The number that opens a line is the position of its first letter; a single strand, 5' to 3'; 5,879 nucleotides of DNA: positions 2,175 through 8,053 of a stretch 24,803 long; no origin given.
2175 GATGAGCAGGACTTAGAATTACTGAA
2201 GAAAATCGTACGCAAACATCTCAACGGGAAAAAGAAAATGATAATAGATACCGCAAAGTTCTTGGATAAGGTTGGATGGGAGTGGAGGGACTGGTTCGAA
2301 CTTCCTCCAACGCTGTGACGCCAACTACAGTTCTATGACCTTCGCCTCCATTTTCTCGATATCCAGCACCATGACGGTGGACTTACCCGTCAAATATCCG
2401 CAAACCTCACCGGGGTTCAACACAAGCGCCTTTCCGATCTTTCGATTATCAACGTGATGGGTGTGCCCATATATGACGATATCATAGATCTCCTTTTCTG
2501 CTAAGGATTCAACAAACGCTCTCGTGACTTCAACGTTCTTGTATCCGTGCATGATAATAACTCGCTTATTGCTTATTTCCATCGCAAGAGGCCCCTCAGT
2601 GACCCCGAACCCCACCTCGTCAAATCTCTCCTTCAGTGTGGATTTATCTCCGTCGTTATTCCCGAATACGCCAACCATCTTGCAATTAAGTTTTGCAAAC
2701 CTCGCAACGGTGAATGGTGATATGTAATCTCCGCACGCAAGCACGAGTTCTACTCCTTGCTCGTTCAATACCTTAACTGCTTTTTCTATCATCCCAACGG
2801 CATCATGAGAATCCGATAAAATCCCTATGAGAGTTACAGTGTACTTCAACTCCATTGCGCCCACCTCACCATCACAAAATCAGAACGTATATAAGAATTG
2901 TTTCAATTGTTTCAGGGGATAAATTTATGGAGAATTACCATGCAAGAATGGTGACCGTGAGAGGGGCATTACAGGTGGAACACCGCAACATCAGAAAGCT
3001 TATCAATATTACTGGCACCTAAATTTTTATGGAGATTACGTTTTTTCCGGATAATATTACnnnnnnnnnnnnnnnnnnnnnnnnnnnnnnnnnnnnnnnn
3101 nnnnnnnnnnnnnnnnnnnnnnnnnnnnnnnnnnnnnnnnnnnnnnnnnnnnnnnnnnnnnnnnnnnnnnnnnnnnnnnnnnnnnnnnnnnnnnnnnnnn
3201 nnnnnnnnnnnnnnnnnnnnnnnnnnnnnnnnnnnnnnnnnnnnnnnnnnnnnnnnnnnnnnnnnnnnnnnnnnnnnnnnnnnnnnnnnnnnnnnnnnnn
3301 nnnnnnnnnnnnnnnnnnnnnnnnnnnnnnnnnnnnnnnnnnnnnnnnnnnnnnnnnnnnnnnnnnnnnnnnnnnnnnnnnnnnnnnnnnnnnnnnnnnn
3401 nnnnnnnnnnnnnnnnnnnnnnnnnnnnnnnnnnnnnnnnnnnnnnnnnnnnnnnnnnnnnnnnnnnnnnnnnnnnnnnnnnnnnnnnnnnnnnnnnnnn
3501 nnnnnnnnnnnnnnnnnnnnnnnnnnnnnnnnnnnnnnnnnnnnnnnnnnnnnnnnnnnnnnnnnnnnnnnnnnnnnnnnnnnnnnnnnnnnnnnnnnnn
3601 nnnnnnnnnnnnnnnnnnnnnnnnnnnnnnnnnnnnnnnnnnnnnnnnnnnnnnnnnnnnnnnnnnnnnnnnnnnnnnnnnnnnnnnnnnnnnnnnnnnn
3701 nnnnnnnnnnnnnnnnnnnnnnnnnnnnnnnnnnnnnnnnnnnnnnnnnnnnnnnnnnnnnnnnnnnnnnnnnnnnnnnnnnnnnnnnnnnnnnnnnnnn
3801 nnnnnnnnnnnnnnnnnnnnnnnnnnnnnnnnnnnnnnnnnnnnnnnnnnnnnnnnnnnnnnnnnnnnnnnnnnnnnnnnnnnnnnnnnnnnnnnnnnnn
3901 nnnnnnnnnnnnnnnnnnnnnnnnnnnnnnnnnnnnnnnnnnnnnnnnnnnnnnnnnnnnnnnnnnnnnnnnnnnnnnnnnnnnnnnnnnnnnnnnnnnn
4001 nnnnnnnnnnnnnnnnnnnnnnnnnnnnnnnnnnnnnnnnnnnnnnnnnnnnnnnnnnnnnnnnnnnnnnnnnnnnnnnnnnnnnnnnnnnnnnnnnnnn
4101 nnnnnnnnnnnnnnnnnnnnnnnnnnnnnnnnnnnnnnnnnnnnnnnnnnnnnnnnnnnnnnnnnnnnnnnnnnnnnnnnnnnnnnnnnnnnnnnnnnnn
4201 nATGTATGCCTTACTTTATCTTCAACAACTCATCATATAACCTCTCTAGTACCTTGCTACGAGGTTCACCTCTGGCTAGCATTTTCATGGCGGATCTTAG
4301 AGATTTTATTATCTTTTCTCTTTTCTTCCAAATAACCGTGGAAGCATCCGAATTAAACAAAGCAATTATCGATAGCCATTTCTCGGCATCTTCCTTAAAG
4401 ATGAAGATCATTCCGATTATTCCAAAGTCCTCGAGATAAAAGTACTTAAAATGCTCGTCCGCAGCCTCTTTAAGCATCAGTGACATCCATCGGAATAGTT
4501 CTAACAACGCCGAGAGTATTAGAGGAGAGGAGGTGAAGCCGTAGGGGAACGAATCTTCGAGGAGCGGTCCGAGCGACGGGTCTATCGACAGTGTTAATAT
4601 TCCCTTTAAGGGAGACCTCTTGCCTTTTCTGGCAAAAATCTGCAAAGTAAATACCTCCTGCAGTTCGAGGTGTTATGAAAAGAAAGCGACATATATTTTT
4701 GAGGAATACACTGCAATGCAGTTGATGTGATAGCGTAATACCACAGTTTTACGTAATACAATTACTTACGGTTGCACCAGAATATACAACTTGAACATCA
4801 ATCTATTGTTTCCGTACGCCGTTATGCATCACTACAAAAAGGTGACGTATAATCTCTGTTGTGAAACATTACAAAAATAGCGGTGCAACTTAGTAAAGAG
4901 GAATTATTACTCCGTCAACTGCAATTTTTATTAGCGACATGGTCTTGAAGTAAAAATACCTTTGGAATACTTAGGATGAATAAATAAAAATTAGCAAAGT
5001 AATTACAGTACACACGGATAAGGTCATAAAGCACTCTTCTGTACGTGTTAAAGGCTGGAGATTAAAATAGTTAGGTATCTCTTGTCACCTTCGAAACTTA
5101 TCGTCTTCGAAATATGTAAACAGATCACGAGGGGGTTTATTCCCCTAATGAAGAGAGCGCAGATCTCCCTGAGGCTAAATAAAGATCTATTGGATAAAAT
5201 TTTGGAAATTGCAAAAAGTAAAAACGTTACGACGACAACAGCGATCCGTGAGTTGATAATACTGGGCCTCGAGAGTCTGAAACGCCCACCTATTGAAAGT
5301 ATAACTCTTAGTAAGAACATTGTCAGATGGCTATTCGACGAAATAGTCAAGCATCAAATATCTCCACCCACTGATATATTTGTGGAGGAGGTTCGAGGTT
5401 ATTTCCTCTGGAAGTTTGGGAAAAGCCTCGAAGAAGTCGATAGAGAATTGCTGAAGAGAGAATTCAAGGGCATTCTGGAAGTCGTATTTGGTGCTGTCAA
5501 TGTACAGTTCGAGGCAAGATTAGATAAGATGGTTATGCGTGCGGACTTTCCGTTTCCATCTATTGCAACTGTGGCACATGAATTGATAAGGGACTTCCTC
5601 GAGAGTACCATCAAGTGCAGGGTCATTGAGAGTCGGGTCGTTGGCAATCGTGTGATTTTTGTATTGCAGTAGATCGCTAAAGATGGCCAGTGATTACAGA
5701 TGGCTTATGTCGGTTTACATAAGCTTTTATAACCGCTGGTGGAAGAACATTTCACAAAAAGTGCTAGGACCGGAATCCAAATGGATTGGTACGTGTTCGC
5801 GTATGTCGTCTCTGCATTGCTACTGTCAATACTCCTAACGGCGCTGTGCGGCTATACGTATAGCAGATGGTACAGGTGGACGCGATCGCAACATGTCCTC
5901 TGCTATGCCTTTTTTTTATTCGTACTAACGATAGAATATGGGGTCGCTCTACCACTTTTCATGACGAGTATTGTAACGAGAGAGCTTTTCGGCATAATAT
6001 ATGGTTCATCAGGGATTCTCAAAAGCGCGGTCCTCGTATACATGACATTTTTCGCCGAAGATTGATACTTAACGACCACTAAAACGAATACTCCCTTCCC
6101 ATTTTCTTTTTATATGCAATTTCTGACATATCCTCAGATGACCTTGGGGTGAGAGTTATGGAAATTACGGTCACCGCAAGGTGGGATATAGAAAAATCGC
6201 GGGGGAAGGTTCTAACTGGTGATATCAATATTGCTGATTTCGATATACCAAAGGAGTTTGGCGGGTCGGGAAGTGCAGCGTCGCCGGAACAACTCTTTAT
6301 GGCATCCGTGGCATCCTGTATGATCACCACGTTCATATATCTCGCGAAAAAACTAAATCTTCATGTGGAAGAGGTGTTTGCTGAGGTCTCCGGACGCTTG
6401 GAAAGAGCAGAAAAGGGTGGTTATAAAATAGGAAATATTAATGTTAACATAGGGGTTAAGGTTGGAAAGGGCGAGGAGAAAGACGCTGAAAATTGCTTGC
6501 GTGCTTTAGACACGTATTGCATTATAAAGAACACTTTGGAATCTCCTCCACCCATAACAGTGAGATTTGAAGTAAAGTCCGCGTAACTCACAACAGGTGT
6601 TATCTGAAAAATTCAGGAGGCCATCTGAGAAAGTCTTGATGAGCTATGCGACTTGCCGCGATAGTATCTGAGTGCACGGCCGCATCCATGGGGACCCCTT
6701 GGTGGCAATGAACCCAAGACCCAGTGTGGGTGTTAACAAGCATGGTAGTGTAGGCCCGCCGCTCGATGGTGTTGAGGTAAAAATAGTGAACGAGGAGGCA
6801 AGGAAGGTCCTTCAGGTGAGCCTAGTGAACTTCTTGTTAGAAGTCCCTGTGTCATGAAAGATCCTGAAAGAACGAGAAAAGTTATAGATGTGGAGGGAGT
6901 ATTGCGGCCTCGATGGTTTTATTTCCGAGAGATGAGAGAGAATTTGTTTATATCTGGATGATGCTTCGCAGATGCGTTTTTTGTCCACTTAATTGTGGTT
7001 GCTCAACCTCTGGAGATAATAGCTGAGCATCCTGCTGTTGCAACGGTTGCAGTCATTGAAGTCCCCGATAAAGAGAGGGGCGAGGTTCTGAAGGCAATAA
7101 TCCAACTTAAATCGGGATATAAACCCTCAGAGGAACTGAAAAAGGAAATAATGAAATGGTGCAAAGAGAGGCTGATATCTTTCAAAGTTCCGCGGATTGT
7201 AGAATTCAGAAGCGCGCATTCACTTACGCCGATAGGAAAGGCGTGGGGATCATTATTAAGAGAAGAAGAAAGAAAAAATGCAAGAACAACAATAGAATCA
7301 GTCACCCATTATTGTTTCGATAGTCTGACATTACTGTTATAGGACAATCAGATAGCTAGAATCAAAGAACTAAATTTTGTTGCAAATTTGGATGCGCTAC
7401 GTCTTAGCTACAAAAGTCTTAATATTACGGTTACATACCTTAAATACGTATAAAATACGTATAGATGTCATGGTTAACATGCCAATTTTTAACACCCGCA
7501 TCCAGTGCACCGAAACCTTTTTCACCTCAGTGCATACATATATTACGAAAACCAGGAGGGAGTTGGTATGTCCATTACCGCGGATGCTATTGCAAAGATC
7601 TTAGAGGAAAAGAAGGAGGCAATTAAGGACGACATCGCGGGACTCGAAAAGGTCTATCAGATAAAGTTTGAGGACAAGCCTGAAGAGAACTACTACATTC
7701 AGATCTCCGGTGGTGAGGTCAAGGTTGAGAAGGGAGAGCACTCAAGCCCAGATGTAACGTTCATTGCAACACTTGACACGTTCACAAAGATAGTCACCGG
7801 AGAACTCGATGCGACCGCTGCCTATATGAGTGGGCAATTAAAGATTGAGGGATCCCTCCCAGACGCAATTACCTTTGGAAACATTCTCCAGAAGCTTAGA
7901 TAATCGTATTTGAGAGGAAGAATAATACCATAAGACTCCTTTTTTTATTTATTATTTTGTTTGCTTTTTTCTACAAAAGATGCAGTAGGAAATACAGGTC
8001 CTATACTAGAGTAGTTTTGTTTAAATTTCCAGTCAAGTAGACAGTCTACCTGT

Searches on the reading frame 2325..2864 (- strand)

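Call 18: search_protein_families(library=pfam, proteins=[window:2325-2864:-], max_evalue=0.001)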
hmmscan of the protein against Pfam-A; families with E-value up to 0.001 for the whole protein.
window:2325-2864:- (179 aa): 3 families
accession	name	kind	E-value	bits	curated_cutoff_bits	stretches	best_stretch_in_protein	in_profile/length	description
PF12850.12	Metallophos_2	-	4.1e-33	115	27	1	13-171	3-153/154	Calcineurin-like phosphoesterase superfamily domain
PF00149.33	Metallophos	-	5e-08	34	21.5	1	13-108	3-116/191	Calcineurin-like phosphoesterase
PF14582.11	Metallophos_3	-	0.00073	19.4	28.2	0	118-168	202-250/259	Metallophosphoesterase, calcineurin superfamily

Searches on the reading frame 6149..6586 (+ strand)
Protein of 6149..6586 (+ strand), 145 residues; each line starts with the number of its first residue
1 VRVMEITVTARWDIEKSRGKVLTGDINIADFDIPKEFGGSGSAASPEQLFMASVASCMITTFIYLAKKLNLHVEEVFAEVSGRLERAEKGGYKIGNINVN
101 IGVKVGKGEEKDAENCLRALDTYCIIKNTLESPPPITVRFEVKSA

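Call 18: search_protein_families(library=pfam, proteins=[window:6149-6586:+], max_evalue=0.001)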
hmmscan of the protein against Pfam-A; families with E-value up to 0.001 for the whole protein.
window:6149-6586:+ (145 aa): 1 family
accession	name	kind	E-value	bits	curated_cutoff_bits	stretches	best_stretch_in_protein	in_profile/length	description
PF02566.24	OsmC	-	1.5e-18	67.5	27.5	1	39-138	1-99/100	OsmC-like protein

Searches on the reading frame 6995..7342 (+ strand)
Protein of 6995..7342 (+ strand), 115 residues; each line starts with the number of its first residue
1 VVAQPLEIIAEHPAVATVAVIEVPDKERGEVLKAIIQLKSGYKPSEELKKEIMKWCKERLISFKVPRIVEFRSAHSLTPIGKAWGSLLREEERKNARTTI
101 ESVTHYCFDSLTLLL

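Call 18: search_protein_families(library=pfam, proteins=[window:6995-7342:+], max_evalue=0.001)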
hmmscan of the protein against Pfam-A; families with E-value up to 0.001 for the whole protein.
window:6995-7342:+ (115 aa): 1 family
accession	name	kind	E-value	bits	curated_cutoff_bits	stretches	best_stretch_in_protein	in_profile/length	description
PF13193.12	AMP-binding_C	-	9.8e-17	62.1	24.5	1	7-82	4-76/76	AMP-binding enzyme C-terminal domain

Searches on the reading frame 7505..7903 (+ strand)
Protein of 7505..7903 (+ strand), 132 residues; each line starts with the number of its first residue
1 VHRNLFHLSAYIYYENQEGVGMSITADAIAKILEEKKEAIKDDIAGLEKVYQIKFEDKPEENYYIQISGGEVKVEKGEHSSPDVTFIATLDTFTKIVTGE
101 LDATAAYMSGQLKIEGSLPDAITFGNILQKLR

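Call 18: search_protein_families(library=pfam, proteins=[window:7505-7903:+], max_evalue=0.001)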
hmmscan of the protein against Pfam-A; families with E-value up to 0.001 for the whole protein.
window:7505-7903:+ (132 aa): 2 families
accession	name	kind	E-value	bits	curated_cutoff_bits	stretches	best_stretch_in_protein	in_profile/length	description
PF02036.22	SCP2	-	1.6e-18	67.3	21.3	1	31-128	3-100/101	SCP-2 sterol transfer family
PF14864.11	Alkyl_sulf_C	-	4.1e-06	27.5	27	1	43-118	28-103/125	Alkyl sulfatase C-terminal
